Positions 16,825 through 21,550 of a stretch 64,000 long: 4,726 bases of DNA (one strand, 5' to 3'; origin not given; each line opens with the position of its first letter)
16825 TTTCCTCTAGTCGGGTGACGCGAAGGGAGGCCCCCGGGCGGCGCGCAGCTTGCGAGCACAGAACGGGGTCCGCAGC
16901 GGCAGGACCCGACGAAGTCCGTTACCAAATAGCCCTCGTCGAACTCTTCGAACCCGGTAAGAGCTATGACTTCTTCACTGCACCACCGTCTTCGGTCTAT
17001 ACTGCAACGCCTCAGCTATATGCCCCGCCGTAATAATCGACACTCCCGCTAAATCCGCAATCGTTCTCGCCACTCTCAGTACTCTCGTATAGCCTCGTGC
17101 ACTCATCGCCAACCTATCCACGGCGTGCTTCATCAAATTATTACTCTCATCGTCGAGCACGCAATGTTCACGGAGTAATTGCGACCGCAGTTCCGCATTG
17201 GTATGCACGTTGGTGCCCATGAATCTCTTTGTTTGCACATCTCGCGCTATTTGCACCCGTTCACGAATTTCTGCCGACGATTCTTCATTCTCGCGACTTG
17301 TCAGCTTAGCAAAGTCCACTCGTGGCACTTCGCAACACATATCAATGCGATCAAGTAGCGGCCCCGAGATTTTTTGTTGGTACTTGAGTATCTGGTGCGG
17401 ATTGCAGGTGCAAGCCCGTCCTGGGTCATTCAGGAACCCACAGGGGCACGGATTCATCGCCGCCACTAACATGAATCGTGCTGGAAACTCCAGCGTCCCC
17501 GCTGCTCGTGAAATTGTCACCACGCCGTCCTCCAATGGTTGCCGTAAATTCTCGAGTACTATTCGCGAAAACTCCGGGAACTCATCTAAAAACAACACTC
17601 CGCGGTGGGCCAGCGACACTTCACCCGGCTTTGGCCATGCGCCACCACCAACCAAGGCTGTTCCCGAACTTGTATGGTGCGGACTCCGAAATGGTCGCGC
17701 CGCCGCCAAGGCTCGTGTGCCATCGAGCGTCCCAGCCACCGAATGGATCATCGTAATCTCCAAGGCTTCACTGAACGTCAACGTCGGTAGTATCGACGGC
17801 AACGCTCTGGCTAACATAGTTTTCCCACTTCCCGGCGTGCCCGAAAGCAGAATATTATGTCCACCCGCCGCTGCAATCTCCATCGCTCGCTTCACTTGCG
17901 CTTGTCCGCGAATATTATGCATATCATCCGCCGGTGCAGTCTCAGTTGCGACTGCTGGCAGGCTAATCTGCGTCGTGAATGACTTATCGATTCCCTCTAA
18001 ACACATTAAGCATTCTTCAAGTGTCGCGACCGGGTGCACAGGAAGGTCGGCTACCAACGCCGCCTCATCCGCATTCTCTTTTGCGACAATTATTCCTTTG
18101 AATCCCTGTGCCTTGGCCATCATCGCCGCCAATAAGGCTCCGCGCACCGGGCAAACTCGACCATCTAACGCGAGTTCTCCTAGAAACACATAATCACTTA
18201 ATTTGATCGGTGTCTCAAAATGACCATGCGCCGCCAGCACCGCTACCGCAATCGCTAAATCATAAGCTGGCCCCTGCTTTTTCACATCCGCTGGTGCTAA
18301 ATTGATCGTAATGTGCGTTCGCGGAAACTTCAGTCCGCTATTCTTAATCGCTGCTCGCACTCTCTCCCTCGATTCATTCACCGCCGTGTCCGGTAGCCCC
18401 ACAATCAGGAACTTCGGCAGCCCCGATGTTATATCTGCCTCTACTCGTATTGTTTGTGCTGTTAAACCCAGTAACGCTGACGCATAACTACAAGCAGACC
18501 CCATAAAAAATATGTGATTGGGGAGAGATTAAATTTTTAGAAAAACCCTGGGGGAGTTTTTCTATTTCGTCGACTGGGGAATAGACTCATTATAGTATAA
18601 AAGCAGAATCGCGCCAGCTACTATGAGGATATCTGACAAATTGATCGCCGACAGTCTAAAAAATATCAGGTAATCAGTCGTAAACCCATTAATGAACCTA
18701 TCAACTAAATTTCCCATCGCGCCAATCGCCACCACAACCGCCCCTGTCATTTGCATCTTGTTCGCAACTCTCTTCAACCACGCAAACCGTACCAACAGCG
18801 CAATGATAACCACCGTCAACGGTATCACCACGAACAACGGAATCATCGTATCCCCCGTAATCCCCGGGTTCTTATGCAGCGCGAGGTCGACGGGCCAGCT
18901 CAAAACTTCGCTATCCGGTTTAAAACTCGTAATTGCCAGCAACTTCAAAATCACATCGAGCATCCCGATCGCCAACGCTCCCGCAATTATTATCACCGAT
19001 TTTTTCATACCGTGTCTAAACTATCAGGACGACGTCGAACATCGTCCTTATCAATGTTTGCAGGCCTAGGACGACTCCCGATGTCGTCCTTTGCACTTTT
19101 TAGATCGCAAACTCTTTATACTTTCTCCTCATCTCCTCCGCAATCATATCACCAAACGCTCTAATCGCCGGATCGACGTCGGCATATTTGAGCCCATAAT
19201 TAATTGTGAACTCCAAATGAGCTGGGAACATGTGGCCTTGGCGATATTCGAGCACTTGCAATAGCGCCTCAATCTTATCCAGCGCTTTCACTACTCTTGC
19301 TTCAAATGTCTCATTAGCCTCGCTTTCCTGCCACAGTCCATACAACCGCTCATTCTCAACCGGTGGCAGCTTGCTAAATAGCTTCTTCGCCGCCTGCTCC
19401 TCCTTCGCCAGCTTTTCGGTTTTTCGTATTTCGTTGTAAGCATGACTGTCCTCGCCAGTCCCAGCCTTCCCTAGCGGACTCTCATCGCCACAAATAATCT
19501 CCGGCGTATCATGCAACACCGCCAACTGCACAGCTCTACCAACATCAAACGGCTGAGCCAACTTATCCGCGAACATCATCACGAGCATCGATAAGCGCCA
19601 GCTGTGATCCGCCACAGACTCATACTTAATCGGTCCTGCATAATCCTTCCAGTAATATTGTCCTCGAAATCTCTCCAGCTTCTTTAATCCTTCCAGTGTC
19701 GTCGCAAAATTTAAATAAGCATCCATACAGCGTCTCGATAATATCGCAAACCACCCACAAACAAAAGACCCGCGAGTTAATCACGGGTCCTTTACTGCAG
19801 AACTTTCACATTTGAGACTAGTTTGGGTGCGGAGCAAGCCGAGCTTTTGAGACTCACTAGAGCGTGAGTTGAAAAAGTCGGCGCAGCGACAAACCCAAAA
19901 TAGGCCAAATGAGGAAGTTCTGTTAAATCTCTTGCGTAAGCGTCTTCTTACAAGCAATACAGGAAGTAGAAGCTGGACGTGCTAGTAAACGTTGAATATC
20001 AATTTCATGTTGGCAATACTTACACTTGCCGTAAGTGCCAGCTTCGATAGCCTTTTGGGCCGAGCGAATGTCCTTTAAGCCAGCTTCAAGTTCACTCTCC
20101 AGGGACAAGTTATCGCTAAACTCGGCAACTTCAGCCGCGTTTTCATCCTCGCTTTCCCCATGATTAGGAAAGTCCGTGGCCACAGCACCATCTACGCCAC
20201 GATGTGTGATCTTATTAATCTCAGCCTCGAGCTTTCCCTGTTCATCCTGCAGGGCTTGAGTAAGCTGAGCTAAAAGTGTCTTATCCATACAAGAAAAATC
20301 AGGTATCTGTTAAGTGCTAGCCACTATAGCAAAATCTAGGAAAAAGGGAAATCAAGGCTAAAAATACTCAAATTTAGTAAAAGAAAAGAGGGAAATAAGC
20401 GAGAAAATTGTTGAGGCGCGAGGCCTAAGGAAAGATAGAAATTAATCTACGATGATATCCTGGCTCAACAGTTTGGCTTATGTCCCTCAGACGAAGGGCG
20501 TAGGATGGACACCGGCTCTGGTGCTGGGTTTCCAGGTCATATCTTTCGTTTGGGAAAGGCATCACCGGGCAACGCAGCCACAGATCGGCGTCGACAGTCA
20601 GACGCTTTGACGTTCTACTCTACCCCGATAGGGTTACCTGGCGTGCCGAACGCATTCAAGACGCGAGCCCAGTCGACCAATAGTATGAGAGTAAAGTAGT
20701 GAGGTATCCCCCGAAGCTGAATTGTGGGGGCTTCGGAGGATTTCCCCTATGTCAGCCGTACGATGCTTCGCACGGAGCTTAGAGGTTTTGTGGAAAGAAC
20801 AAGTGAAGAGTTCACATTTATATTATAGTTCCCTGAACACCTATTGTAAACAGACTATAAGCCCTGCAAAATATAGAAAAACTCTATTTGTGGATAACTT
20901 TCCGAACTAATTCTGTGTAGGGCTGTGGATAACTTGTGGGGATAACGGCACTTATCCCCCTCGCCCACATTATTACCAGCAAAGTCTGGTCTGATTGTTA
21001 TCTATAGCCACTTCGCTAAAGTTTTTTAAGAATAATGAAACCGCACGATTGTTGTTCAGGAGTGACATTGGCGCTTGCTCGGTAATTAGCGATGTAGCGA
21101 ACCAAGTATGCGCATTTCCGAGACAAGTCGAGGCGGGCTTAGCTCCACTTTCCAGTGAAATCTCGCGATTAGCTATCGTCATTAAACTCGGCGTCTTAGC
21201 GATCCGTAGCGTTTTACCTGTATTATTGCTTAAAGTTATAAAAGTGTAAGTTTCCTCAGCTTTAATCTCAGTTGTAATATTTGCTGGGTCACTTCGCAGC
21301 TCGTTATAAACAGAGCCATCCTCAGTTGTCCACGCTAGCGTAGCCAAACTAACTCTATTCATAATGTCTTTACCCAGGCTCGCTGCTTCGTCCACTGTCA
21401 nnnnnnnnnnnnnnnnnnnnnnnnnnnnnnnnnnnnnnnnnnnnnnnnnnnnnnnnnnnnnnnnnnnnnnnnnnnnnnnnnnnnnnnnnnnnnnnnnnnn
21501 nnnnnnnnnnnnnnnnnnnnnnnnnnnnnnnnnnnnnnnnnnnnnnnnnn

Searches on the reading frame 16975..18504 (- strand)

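Call 37: search_protein_families(library=pfam, proteins=[window:16975-18504:-], max_evalue=0.001)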
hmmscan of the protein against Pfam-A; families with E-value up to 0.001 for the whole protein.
window:16975-18504:- (509 aa): 9 families
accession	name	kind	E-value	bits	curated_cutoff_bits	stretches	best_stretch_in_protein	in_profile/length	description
PF01078.27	Mg_chelatase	-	7.6e-93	310.1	20.3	1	194-399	1-205/207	Magnesium chelatase, subunit ChlI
PF13541.12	ChlI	-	1.9e-45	154.1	27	1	21-144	1-121/121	Subunit ChlI of Mg-chelatase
PF13335.12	Mg_chelatase_C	-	8.9e-32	110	26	1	407-503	1-94/94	Magnesium chelatase, subunit ChlI C-terminal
PF07728.20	AAA_5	-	6.6e-09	36.3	22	1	217-354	1-125/139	AAA domain (dynein-related subfamily)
PF00493.29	MCM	-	1.1e-08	34.9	23.3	1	292-392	113-203/224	MCM P-loop domain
PF05362.19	Lon_C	-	2.7e-07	30.8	21.1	1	17-162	41-195/205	Lon protease (S16) C-terminal proteolytic domain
PF00158.32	Sigma54_activat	-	1.1e-05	25.7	20.2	0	292-351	85-142/168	Sigma-54 interaction domain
PF13191.12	AAA_16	-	0.00011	23.2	32.6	1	202-240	10-49/167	AAA ATPase domain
PF05496.18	RuvB_N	-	0.00046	20.4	27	0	197-235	8-53/159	Holliday junction DNA helicase RuvB P-loop domain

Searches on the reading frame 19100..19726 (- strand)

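Call 37: search_protein_families(library=pfam, proteins=[window:19100-19726:-], max_evalue=0.001)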
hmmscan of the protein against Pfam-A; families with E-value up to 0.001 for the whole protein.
window:19100-19726:- (208 aa): 3 families
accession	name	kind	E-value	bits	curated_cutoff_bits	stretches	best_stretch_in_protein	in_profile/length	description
PF13023.12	HD_3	-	4.4e-32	111.7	22.5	1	33-187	18-160/165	HD domain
PF12917.13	YfbR-like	-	1.3e-13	51.5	25.9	1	7-164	2-148/182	5'-deoxynucleotidase YfbR-like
PF01966.28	HD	-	2e-07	31.7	22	1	38-154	1-115/116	HD domain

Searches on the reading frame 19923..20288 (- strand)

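Call 37: search_protein_families(library=pfam, proteins=[window:19923-20288:-], max_evalue=0.001)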
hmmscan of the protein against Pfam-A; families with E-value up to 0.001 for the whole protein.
window:19923-20288:- (121 aa): 1 family
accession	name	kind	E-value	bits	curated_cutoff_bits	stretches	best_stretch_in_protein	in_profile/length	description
PF01258.23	zf-dskA_traR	-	3.6e-06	27.3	24.9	1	84-115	1-32/36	Prokaryotic dksA/traR C4-type zinc finger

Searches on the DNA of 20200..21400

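Call 73: search_rna_families(source=window, start=20200, end=21400, threshold=evalue, max_evalue=1)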
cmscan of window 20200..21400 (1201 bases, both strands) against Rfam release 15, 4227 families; matches with E-value up to 1: 0.
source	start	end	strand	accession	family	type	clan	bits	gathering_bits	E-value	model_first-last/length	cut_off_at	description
